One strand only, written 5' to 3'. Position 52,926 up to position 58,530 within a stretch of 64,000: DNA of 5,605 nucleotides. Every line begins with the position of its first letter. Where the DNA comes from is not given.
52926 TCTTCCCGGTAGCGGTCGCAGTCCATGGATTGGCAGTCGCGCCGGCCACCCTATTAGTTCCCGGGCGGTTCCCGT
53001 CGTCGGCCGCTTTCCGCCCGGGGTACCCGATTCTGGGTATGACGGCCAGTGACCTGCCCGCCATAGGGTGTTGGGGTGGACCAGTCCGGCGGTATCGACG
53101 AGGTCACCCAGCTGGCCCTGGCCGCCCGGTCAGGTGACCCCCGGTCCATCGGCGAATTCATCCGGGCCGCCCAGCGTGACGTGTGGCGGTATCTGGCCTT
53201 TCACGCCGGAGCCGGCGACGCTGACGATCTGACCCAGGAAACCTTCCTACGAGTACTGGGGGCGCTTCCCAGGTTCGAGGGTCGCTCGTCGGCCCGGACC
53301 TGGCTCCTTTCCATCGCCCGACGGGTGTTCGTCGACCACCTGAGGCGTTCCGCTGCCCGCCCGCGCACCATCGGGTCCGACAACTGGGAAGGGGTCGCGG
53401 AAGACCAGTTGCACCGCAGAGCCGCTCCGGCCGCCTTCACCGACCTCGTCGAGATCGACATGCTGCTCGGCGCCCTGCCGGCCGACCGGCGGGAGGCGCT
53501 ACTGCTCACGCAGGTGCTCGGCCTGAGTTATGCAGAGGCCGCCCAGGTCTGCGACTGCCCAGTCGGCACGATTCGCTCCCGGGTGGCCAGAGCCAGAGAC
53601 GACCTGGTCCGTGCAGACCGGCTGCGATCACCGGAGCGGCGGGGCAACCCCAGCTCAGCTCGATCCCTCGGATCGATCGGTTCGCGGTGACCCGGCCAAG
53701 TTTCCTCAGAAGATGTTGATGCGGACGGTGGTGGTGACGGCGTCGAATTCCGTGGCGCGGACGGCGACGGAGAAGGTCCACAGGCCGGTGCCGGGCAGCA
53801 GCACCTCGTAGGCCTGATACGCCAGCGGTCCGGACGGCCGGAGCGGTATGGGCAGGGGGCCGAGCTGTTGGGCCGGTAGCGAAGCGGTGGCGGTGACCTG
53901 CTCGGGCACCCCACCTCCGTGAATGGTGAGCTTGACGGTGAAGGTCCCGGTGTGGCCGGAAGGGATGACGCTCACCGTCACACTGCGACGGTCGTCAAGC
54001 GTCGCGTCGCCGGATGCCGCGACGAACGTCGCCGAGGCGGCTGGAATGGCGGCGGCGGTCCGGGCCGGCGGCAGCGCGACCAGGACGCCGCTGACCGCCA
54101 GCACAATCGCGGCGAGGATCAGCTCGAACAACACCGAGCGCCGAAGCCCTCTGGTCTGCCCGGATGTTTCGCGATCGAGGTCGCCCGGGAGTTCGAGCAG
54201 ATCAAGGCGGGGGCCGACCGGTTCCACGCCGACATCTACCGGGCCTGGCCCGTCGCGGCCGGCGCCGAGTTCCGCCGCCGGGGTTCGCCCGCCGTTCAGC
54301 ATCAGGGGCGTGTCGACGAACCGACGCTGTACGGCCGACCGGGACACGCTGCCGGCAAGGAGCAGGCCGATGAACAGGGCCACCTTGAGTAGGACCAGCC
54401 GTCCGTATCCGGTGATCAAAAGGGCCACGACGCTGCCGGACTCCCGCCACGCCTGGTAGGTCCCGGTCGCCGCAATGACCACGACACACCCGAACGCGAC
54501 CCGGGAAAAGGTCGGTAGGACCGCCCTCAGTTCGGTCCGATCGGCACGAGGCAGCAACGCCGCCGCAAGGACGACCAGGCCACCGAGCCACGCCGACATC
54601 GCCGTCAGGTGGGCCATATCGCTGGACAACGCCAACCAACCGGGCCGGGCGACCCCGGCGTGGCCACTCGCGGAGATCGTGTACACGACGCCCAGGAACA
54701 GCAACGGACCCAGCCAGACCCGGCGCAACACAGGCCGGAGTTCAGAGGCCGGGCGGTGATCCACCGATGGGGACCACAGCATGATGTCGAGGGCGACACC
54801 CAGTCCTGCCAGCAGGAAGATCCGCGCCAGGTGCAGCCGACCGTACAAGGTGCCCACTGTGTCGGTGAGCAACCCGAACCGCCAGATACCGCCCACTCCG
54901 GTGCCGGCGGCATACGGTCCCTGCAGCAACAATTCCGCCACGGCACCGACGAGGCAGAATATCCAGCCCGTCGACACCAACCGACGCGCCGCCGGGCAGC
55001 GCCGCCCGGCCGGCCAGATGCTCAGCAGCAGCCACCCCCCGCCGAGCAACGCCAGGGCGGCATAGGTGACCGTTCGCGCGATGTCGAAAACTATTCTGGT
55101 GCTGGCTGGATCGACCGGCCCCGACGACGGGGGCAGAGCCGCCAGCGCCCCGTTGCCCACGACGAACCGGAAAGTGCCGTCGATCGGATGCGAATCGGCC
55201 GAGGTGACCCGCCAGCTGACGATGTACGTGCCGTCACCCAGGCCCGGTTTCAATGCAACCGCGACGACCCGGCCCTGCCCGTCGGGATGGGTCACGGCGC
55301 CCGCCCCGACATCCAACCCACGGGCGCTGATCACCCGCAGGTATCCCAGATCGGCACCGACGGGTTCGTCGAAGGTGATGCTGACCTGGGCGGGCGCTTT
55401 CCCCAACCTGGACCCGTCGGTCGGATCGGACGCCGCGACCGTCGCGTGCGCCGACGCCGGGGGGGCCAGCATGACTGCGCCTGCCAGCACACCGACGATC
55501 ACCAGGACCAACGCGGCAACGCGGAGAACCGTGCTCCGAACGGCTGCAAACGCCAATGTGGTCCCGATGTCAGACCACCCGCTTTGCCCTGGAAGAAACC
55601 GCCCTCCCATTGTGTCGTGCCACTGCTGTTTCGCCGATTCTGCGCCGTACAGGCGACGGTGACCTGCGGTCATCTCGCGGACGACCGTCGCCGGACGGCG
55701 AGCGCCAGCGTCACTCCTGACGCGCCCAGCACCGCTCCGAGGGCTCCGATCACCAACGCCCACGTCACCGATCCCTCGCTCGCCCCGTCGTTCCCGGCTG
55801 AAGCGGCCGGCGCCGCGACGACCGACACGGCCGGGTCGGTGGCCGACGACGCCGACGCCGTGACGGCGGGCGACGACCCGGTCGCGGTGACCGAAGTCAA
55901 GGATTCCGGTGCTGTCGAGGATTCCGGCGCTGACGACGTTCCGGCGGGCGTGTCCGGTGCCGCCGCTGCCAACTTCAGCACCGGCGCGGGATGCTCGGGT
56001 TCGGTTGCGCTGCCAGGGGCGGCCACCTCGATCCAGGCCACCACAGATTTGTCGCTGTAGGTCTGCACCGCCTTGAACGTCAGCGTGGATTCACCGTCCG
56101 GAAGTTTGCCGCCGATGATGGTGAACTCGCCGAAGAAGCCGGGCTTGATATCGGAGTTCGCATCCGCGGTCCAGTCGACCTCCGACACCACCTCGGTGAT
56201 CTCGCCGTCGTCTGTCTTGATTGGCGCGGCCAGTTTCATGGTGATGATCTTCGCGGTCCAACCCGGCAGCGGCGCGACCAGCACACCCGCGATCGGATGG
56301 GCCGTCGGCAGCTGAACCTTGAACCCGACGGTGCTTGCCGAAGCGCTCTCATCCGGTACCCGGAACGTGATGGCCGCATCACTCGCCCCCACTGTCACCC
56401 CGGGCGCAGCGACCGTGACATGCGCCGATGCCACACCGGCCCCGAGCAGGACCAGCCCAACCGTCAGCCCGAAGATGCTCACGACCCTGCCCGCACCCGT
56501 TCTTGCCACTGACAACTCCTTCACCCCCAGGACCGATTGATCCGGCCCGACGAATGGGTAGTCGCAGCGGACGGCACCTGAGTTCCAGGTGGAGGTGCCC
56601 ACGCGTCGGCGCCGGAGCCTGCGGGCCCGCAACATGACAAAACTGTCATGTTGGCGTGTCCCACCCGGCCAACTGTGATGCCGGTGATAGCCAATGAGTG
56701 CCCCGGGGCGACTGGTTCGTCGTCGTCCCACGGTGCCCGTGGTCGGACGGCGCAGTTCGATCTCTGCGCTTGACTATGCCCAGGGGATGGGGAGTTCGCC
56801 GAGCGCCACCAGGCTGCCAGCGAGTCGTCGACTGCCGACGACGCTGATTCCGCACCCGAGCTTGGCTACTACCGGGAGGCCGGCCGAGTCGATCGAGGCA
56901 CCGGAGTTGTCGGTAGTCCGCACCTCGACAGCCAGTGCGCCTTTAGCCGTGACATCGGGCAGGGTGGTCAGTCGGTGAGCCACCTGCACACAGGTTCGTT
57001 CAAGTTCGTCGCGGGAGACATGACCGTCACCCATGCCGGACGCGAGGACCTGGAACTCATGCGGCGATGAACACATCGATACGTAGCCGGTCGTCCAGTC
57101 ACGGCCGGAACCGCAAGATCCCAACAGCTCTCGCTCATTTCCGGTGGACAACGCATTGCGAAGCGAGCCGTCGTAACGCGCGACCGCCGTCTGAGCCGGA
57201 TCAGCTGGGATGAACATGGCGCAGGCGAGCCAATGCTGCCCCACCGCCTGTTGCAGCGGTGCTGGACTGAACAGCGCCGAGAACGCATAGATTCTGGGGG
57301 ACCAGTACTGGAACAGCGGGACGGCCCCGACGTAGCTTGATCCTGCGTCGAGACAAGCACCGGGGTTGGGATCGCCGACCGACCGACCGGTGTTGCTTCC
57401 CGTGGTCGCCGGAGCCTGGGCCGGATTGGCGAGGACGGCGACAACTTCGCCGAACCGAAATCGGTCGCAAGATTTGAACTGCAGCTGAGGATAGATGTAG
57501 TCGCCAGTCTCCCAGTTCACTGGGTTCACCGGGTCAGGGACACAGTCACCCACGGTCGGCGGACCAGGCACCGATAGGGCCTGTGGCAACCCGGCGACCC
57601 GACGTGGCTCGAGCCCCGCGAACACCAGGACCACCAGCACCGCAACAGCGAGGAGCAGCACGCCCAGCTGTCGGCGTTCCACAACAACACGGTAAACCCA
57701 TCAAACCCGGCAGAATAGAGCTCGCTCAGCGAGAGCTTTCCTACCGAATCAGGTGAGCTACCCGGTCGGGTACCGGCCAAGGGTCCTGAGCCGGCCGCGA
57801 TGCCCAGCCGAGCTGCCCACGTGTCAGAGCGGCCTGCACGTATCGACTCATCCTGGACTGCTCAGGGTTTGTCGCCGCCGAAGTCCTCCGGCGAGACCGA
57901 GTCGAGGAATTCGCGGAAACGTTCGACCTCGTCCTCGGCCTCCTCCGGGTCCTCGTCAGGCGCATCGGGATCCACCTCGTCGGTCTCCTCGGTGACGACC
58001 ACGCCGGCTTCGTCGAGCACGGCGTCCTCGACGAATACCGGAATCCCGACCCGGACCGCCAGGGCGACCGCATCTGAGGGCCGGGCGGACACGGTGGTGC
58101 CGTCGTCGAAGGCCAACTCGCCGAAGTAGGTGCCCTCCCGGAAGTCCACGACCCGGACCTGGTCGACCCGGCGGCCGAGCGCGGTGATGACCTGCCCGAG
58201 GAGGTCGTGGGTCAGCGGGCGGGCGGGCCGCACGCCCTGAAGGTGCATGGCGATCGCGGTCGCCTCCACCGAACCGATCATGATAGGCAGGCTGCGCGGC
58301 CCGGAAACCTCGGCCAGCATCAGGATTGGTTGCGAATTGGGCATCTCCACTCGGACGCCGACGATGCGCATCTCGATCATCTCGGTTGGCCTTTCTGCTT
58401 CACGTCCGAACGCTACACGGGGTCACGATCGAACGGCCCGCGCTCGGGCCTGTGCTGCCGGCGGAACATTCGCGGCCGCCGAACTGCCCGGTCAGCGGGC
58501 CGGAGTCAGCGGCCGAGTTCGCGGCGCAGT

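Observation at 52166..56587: Self-contained SigC-like sigma / zinc-finger membrane anti-sigma / YcnI / CopCD copper module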

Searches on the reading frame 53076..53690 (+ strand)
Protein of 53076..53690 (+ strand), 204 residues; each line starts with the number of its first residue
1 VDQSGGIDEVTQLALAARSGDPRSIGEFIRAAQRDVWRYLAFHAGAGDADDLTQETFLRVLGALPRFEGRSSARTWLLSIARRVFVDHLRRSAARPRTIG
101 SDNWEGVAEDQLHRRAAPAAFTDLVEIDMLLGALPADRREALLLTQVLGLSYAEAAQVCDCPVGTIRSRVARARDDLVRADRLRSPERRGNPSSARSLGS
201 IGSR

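Call 3: search_protein_families(library=pfam, proteins=[window:53076-53690:+], max_evalue=0.01)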
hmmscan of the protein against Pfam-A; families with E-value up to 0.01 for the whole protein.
window:53076-53690:+ (204 aa): 6 families
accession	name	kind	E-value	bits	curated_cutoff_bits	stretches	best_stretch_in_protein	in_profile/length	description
PF04542.20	Sigma70_r2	-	4.3e-17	62.1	24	1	29-93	2-69/71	Sigma-70 region 2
PF08281.18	Sigma70_r4_2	-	5.3e-17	61.6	25.7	1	125-176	2-53/54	Sigma-70, region 4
PF07638.17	Sigma70_ECF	-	1.3e-06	28.9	21.1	1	51-178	51-180/185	ECF sigma factor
PF04545.22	Sigma70_r4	-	9.7e-06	25.4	24.1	1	130-176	1-47/50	Sigma-70, region 4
PF13384.12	HTH_23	-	0.00035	20.7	24.6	1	136-172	5-40/50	Homeodomain-like domain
PF22233.2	PhyR_sigma-like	-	0.0004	20.5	27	1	131-177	1-47/50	Response regulator PhyR, sigma-like domain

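Call 4: search_protein_families(library=ncbifam, proteins=[window:53076-53690:+], max_evalue=0.01)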
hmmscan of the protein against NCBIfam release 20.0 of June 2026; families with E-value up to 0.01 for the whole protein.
window:53076-53690:+ (204 aa): 89 families (the best 25 are shown)
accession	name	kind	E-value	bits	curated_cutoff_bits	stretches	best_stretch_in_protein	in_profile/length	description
NF009187.0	PRK12535.1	equivalog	5.4e-66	222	290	1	8-182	11-183/197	RNA polymerase sigma factor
NF007231.0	PRK09649.1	equivalog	1.8e-64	217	219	1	8-178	9-175/185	RNA polymerase sigma factor SigC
NF009192.0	PRK12540.1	equivalog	4.6e-25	88.3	307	1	44-180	26-158/182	RNA polymerase sigma factor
NF009166.1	PRK12513.1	equivalog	6.4e-25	88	206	1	12-178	11-183/193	RNA polymerase sigma factor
NF007216.0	PRK09638.1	equivalog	1.7e-23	83.3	194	1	11-178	6-171/180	RNA polymerase sigma factor SigY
TIGR02937.1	sigma70-ECF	superfamily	3.5e-23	82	42.9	1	26-178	4-162/165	sigma-70 family RNA polymerase sigma factor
NF009199.0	PRK12547.1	subfamily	1.3e-22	80.2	219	1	47-178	31-157/184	RNA polymerase sigma factor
NF009164.0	PRK12511.1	equivalog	1.8e-22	79.8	185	1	46-187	28-165/182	RNA polymerase sigma factor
TIGR02939.1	RpoE_Sigma70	equivalog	8.3e-22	78.1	236.15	1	18-177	15-182/190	RNA polymerase sigma factor RpoE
TIGR02950.1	SigM_subfam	subfamily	1.3e-21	77.1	147.95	1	25-177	2-154/159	RNA polymerase sigma factor, SigM family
NF007225.0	PRK09643.1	equivalog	1.6e-21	76.9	190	1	12-188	16-190/204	RNA polymerase sigma factor SigM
NF006089.0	PRK08241.1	subfamily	2.2e-21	76.3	240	2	47-114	47-114/343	RNA polymerase subunit sigma-70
NF009198.0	PRK12546.1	equivalog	1.1e-20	74.2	270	1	48-180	33-160/188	RNA polymerase sigma factor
NF009185.0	PRK12533.1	equivalog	1.1e-20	74.2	248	1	45-182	52-194/231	RNA polymerase sigma factor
NF009169.0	PRK12516.1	equivalog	1.2e-20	73.7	321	1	48-178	36-161/188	RNA polymerase sigma factor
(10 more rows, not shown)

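Call 58: search_solved_structures(query=window:53076-53690:+, max_evalue=0.00001, show_alignments=1)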
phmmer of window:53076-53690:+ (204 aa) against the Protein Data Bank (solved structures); distinct sequences matched with E-value up to 0.00001: 19.
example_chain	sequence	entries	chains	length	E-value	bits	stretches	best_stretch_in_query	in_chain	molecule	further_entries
2o7g_A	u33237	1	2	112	9.5e-32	113.7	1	8-100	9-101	Probable RNA polymerase sigma-C factor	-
2o8x_A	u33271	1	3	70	1.9e-20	76.8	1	120-178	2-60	Probable RNA polymerase sigma-C factor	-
1or7_A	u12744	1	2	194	9.2e-19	71.3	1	16-177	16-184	RNA polymerase sigma-E factor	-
6jbq_F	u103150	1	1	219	1.4e-18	70.8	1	16-177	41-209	ECF RNA polymerase sigma-E factor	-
5uxx_A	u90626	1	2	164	3.3e-18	69.5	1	47-178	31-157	RNA polymerase sigma factor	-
6in7_B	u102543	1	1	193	5.1e-18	68.9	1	12-180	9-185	RNA polymerase sigma-H factor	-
8z6g_B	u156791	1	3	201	5.7e-18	68.7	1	12-180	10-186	RNA polymerase sigma factor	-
9m9d_F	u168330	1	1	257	6.9e-14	55.4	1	24-177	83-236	ECF RNA polymerase sigma factor SigE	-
9m9e_F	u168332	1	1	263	7.4e-14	55.3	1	25-177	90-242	ECF RNA polymerase sigma factor SigE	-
9m98_F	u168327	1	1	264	7.4e-14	55.3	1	25-177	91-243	ECF RNA polymerase sigma factor SigE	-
4cxf_A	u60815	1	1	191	1.5e-12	51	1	13-177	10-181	RNA POLYMERASE SIGMA FACTOR CNRH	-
6jcy_F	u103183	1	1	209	1.5e-11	47.8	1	45-177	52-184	ECF RNA polymerase sigma factor SigH,ECF RNA polymerase sigma factor SigE,ECF RNA polymera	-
5zx2_F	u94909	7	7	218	2.2e-11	47.2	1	45-177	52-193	ECF RNA polymerase sigma factor SigH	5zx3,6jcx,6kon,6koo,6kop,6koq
2h27_A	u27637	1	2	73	6.8e-10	42.4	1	131-177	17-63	RNA polymerase Sigma E factor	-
6dv9_F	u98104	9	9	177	2.6e-09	40.5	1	35-173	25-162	ECF RNA polymerase sigma factor SigL | RNA polymerase sigma factor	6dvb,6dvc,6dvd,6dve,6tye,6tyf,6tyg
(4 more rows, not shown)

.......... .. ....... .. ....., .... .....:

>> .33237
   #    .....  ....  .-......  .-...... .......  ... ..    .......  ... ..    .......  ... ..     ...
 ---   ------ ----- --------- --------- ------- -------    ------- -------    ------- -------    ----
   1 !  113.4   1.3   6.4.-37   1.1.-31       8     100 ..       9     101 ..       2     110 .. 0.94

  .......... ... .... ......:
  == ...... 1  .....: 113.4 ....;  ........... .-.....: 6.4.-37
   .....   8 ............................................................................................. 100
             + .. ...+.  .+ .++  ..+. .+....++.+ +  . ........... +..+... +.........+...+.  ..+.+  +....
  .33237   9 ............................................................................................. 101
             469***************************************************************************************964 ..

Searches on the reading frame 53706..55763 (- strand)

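Call 3: search_protein_families(library=pfam, proteins=[window:53706-55763:-], max_evalue=0.01)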
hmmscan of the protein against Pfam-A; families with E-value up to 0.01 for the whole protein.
window:53706-55763:- (685 aa): 2 families
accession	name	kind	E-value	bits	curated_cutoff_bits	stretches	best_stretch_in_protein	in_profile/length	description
PF04234.18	CopC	-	1.1e-21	78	23.3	1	106-202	1-92/92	CopC domain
PF05425.18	CopD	-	4.1e-13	50.1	32.1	1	414-482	2-70/105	Copper resistance protein D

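Call 4: search_protein_families(library=ncbifam, proteins=[window:53706-55763:-], max_evalue=0.01)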
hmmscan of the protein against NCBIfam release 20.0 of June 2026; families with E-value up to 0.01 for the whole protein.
window:53706-55763:- (685 aa): 3 families
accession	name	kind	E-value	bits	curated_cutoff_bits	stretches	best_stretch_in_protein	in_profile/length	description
NF033808.0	copper_CopD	equivalog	5.5e-17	62.3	195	1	228-478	6-253/295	copper homeostasis membrane protein CopD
NF033814.1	copper_CopC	equivalog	1.2e-16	61.1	95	1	97-202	2-106/107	copper homeostasis periplasmic binding protein CopC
NF007636.0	PRK10301.1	equivalog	2.7e-08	33.7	129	1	93-202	14-123/124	CopC domain-containing protein YobA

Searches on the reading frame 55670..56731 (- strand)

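Call 3: search_protein_families(library=pfam, proteins=[window:55670-56731:-], max_evalue=0.01)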
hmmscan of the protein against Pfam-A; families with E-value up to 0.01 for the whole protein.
window:55670-56731:- (353 aa): 1 family
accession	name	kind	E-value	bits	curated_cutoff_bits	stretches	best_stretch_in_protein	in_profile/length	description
PF07987.16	DUF1775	-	4e-41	141.2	25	1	104-254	1-146/146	Domain of unkown function (DUF1775)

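Call 4: search_protein_families(library=ncbifam, proteins=[window:55670-56731:-], max_evalue=0.01)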
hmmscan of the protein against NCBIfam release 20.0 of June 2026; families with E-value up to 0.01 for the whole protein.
window:55670-56731:- (353 aa): 0 families

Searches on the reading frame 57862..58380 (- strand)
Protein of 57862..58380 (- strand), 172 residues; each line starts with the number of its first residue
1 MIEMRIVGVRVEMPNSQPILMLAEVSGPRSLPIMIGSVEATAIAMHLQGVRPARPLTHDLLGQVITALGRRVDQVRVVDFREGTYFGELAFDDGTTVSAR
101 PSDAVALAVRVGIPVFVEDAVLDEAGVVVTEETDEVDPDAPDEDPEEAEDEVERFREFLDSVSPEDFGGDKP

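Call 3: search_protein_families(library=pfam, proteins=[window:57862-58380:-], max_evalue=0.01)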
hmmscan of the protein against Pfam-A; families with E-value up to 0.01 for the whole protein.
window:57862-58380:- (172 aa): 1 family
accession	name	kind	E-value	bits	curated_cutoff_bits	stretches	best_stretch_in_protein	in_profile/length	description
PF02577.19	BFN_dom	-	1.8e-37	128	27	1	20-128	1-110/112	Bifunctional nuclease domain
